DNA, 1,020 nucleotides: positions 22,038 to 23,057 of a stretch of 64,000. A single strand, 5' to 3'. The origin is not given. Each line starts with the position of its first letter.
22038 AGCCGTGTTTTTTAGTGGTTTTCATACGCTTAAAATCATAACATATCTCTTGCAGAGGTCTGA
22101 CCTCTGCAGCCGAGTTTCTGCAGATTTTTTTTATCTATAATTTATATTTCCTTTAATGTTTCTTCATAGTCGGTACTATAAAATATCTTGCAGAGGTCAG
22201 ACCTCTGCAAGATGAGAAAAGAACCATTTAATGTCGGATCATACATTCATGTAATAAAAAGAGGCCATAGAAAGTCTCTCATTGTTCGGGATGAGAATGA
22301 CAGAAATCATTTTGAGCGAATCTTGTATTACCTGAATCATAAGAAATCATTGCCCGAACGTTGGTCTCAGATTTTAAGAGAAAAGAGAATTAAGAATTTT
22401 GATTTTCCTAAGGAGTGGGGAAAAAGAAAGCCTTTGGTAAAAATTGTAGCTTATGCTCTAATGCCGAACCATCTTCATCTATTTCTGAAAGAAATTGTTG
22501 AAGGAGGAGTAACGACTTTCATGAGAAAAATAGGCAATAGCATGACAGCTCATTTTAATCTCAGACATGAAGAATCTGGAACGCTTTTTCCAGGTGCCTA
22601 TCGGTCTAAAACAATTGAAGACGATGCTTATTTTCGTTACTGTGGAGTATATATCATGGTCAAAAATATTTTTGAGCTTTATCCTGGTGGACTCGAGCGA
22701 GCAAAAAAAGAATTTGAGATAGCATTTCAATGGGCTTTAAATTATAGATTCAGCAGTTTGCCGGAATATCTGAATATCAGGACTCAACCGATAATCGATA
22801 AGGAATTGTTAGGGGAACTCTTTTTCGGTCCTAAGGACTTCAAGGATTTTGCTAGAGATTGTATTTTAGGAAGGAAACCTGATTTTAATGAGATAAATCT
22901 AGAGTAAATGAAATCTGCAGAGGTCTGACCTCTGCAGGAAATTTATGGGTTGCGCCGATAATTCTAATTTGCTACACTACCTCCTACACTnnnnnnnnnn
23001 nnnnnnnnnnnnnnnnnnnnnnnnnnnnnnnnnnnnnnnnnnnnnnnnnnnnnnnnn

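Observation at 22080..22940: Second, distinct REP/RAYT unit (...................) inserted between prfA and rpsB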

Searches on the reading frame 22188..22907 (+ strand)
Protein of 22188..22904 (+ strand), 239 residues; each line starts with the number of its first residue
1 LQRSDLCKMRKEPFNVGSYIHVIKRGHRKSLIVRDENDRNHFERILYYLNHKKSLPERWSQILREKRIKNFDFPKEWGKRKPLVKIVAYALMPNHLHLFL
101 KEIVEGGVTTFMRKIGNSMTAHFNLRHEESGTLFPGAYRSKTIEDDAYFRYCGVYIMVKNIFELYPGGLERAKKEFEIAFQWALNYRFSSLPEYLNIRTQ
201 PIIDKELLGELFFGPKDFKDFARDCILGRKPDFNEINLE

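Call 4: search_protein_families(library=pfam, proteins=[window:22212-22907:+], max_evalue=1)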
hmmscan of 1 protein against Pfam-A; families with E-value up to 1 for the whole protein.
window:22212-22907:+ (231 aa): 1 family
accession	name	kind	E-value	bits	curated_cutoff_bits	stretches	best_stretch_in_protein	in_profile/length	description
PF01797.21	Y1_Tnp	-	3.2e-05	24.5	23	1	76-148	41-118/121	Transposase IS200 like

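Call 5: search_protein_families(library=ncbifam, proteins=[window:22212-22907:+], max_evalue=1)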
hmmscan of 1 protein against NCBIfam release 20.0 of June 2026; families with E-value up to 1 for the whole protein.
window:22212-22907:+ (231 aa): 2 families
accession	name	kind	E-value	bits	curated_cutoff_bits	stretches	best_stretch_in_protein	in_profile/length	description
NF047646.1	REP_Tyr_transpos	equivalog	1.6e-05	24.8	80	1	73-150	44-129/146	REP-associated tyrosine transposase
NF005320.0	PRK06851.1-6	equivalog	0.00048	19.2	556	1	18-115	121-219/363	hypothetical protein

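Call 10: find_encoding_contigs(protein=window:22212-22907:+, flank=10000, max_places=10)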
Protein window:22212-22907:+ (231 aa): no gene with exactly this product is on record in the collection.

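Call 12: find_encoding_contigs(protein=window:22188-22904:+, flank=10000, max_places=10)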
Protein seq(239 aa) (239 aa): no gene with exactly this product is on record in the collection.

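Call 16: find_homologous_proteins(query=window:22212-22904:+)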
Query window:22212-22904:+ (231 aa): 84 proteins with E <= 0.001 among 519 candidates.
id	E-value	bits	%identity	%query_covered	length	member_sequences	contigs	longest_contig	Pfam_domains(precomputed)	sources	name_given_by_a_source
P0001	1.8e-155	533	100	100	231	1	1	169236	-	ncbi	-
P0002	2.1e-73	265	52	95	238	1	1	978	-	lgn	-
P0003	6.1e-73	263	52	96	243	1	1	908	PF01797.22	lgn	-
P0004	2.1e-72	261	53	96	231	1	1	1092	PF01797.22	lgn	-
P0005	1.3e-71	259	54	99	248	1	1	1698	-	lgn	-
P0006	3.9e-71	257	52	98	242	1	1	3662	PF01797.22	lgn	-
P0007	4.6e-71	257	54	95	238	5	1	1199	-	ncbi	-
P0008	2.0e-70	255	51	94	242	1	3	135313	PF01797.22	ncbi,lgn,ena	ncbi:MAG: transposase [Patescibacteria group bacterium]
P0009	2.2e-70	255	52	95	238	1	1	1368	-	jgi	jgi:putative transposase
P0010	6.1e-70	253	55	96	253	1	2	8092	-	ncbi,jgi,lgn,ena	-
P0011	6.7e-69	250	52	94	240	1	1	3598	PF01797.22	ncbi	-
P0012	2.2e-68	248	50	95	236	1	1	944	PF01797.22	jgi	jgi:putative transposase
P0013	4.4e-68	247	54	94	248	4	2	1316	PF01797.22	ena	-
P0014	1.2e-67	246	48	95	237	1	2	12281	PF01797.22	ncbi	-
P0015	1.3e-67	246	53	96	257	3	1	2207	-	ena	-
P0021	4.6e-66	241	49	100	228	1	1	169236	PF01797.22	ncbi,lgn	-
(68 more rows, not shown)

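Call 17: search_solved_structures(query=window:22212-22904:+, max_evalue=10, show_alignments=3)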
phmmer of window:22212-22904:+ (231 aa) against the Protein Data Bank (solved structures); distinct sequences matched with E-value up to 10: 3.
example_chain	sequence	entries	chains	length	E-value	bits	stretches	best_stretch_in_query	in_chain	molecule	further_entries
7dz7_O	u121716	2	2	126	1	11.9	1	49-85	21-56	Photosystem I subunit O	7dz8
8v46_D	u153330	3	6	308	1.1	11.7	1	6-45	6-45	AriB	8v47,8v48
8ux9_A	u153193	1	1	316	1.1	11.7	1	6-45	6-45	AriB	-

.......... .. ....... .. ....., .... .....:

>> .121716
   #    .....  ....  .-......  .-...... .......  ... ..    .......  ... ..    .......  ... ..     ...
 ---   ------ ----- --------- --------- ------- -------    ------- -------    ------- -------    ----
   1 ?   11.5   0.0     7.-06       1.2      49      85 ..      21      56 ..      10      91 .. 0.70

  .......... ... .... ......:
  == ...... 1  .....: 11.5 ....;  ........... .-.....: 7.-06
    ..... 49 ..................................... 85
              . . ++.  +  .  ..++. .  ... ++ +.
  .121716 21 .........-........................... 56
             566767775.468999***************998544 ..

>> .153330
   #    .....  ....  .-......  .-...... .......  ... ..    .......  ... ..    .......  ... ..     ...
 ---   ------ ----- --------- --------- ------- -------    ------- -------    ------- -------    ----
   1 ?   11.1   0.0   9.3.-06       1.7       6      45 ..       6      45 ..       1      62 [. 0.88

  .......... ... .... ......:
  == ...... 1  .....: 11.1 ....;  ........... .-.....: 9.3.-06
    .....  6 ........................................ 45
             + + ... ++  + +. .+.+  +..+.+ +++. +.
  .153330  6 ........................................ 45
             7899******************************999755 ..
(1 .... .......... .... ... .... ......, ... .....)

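Call 18: find_encoding_contigs(protein=P0001, flank=10000, max_places=5)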
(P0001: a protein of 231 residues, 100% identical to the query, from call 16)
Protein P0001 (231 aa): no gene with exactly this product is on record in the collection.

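Call 19: find_encoding_contigs(protein=P0021, flank=10000, max_places=5)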
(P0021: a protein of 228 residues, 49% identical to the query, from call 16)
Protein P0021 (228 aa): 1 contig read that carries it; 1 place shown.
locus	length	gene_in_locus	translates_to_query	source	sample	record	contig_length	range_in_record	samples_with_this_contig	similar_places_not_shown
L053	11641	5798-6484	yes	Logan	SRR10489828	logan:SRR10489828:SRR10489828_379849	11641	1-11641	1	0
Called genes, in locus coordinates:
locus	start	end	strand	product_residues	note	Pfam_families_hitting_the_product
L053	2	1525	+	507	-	?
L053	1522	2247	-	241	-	PF02535:Zip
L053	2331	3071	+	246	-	PF00005:ABC_tran, PF13304:AAA_21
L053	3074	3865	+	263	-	PF01061:ABC2_membrane, PF12698:ABC2_membrane_3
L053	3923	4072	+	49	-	-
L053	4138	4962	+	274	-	PF00528:BPD_transp_1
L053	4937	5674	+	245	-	PF00005:ABC_tran, PF13304:AAA_21 (faint)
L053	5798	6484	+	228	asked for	PF01797:Y1_Tnp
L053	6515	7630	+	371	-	-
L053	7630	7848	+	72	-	-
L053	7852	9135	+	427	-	PF01946:Thi4, PF00890:FAD_binding_2, PF01266:DAO, PF07992:Pyr_redox_2 (faint), PF12831:FAD_oxidored (weak), PF13450:NAD_binding_8 (faint)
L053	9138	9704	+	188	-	PF02525:Flavodoxin_2 (weak), PF03358:FMN_red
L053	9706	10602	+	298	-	PF03690:MYG1_exonuc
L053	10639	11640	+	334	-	?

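Call 24: find_related_loci(query=A1, collection=metagenome_contigs, flank=4000)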
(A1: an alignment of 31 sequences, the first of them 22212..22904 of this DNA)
Query A1 (231 aa) in metagenome_contigs; peptide patterns used: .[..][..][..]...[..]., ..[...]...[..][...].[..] (x = any residue, [..] = any of these).
600 stretches matched a pattern (row limit reached: there are more); 338 encode a relative of the query (tblastn E <= 1e-3); the best 80 are kept; 80 distinct loci.
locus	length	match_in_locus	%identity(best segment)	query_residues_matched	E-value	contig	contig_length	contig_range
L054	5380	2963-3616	52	1-218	3e-75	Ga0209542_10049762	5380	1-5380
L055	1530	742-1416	52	1-225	6e-79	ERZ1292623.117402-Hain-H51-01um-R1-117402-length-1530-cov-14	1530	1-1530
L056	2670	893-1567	52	1-222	1e-74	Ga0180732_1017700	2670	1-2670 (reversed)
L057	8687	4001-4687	50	1-231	5e-73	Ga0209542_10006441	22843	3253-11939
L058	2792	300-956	47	1-220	1e-73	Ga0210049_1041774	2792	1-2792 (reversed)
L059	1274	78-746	49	1-220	1e-77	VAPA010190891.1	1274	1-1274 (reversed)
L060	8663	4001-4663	53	1-223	2e-72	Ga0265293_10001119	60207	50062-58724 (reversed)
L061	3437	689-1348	52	1-222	1e-72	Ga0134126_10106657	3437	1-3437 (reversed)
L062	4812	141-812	50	1-227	2e-71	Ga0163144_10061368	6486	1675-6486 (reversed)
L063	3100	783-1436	50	1-218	4e-72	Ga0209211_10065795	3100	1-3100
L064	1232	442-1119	52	1-227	3e-76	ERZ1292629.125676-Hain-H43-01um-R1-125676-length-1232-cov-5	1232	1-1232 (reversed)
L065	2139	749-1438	54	1-224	4e-72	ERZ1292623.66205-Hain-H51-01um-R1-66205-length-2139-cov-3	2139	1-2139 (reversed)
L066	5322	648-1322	49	1-227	8e-70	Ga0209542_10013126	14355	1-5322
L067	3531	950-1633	53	1-227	1e-69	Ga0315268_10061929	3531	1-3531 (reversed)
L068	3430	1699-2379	46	1-220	7e-70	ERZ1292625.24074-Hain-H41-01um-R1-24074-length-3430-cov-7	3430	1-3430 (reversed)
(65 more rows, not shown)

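Call 26: predict_structure(alignment_id=A1)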
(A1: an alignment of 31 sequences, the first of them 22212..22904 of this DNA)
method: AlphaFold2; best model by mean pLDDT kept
length: 231 residues; sequences in the alignment: 31
mean_pLDDT: 92.7   pTM: 0.90
mean pLDDT of the five models: 92.7, 92.0, 91.5, 91.1, 90.8
residues with pLDDT >= 90: 200; 70-90: 18; 50-70: 11; < 50: 2
segments of 3 or more residues with pLDDT < 50: none
pLDDT, mean of each block of 10 residues (from residue 1): 80 94 95 97 94 92 91 98 98 97 97 97 93 92 96 98 98 97 96 92 93 94 59 51
secondary structure, 60 per line:
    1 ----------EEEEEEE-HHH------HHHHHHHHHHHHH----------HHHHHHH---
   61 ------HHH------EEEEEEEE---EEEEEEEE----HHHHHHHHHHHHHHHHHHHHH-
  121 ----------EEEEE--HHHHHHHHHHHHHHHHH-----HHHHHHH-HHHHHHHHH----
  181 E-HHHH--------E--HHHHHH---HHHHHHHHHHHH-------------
elements in order: E11-17 H28-40 H51-57 E76-83 E87-94 H99-119 E131-135 H138-154 H160-166 H168-176 H183-186 H198-203 H207-218

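Call 30: fold_search(model_id=the predicted structure, library=pdb)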
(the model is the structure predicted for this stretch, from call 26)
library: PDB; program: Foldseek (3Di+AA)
matches with E <= 10: 930; with E <= 0.001: 23
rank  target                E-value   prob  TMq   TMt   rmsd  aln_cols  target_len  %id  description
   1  4er8_A                4.9e-05  1.00  0.44  0.60   7.2       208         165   12  Structure of the REP associates tyrosine transposase bound to a REP hairpin (released 2012-08-15)
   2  2a6m_B                5.8e-05  1.00  0.35  0.52   9.1       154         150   14  Crystal Structure of the ISHp608 Transposase (released 2005-10-25)
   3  2xo6_D                7.4e-05  1.00  0.36  0.60   7.6       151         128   12  DEINOCOCCUS RADIODURANS ISDRA2 TRANSPOSASE Y132F MUTANT COMPLEXED WITH LEFT END RECOGNITION AND CLEAVAGE SITE (released 2010-10-13)
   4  2xma_A                1.0e-04  1.00  0.36  0.56   7.6       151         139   12  DEINOCOCCUS RADIODURANS ISDRA2 TRANSPOSASE RIGHT END DNA COMPLEX (released 2010-10-13)
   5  2xma_E                1.2e-04  1.00  0.36  0.56   7.7       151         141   12  DEINOCOCCUS RADIODURANS ISDRA2 TRANSPOSASE RIGHT END DNA COMPLEX (released 2010-10-13)
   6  2xma_B                1.3e-04  1.00  0.36  0.58   7.6       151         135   12  DEINOCOCCUS RADIODURANS ISDRA2 TRANSPOSASE RIGHT END DNA COMPLEX (released 2010-10-13)
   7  2xqc_D                1.3e-04  1.00  0.36  0.59   7.6       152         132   13  DEINOCOCCUS RADIODURANS ISDRA2 TRANSPOSASE COMPLEXED WITH LEFT END RECOGNITION AND CLEAVAGE SITE AND ZN (released 2010-10-13)
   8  2xm3_A                1.3e-04  1.00  0.37  0.63   6.2       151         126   10  Deinococcus radiodurans ISDra2 Transposase Left end DNA complex (released 2010-10-13)
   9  2xm3_C                1.3e-04  1.00  0.34  0.58   8.3       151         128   13  Deinococcus radiodurans ISDra2 Transposase Left end DNA complex (released 2010-10-13)
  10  2xo6_A                1.7e-04  1.00  0.36  0.58   6.3       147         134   12  DEINOCOCCUS RADIODURANS ISDRA2 TRANSPOSASE Y132F MUTANT COMPLEXED WITH LEFT END RECOGNITION AND CLEAVAGE SITE (released 2010-10-13)
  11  2f4f_A                1.7e-04  1.00  0.33  0.54   7.5       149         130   16  Crystal structure of IS200 transposase (released 2005-12-13)
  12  2vjv_A                1.9e-04  1.00  0.36  0.63   7.6       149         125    9  Crystal structure of the IS608 transposase in complex with left end 26-mer DNA hairpin and a 6-mer DNA representing th (released 2008-02-19)
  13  2a6m_A                2.7e-04  1.00  0.35  0.59   8.0       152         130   14  Crystal Structure of the ISHp608 Transposase (released 2005-10-25)
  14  2a6o_A                2.9e-04  1.00  0.36  0.53   7.9       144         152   10  Crystal Structure of the ISHp608 Transposase in Complex with Stem-loop DNA (released 2005-10-25)
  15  2xm3_B                3.7e-04  1.00  0.36  0.60   7.2       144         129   12  Deinococcus radiodurans ISDra2 Transposase Left end DNA complex (released 2010-10-13)
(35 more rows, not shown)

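Call 59: search_solved_structures(query=A1, max_evalue=10, show_alignments=3)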
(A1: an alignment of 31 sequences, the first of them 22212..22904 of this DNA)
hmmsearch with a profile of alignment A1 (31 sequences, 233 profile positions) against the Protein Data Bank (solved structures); distinct sequences matched with E-value up to 10: 5.
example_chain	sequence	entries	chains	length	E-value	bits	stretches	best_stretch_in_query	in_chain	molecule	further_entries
8v46_D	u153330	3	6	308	0.05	16.2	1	3-59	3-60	AriB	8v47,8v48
8ux9_A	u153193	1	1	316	0.053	16.2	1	3-59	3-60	AriB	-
2xm3_A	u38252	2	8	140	0.49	13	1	77-139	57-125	TRANSPOSASE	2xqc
2xma_A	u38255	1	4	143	0.52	12.9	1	77-139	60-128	TRANSPOSASE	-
2xo6_A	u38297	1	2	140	0.78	12.3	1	77-137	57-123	TRANSPOSASE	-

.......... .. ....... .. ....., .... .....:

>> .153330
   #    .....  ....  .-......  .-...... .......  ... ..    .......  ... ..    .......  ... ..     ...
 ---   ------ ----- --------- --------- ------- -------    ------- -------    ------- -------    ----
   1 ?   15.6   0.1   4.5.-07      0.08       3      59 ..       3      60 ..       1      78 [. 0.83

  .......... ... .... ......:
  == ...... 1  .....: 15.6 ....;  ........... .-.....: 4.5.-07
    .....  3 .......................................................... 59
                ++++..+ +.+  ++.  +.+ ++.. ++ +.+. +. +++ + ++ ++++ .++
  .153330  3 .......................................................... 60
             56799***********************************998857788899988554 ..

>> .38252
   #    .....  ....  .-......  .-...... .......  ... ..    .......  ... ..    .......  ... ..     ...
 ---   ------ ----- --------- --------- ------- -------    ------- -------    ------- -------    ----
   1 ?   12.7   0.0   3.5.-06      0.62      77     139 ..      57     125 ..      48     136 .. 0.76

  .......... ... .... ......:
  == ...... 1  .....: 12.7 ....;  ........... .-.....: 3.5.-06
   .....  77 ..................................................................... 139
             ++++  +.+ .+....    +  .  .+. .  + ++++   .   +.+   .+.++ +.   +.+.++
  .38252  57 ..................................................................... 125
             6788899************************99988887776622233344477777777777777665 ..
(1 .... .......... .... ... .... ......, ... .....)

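Call 60: search_protein_families(library=ncbifam, proteins=[P0021], max_evalue=0.01)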
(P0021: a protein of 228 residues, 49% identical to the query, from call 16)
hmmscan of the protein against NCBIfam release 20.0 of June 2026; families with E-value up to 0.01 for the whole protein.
P0021 (228 aa): 1 family
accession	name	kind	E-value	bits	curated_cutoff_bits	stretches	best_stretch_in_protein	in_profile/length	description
NF047646.1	REP_Tyr_transpos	equivalog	4.4e-08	33.1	80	1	69-151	43-132/146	REP-associated tyrosine transposase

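Call 61: search_protein_families(library=pfam, proteins=[P0021], max_evalue=0.01)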
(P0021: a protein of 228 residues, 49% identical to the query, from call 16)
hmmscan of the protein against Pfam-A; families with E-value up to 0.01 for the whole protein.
P0021 (228 aa): 1 family
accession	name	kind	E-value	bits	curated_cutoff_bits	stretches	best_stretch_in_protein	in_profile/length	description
PF01797.21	Y1_Tnp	-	2.9e-09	37.5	23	1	72-146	40-119/121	Transposase IS200 like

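Call 71: list_cluster_members(proteins=[P0001, P0021])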
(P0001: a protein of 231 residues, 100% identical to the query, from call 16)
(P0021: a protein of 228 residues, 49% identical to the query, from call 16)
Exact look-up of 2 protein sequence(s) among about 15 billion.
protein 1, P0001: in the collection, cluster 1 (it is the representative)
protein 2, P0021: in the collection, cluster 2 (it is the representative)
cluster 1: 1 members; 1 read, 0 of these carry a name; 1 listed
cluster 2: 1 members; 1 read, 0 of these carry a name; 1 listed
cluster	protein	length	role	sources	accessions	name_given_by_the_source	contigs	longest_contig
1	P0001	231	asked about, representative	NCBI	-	-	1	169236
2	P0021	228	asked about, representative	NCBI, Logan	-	-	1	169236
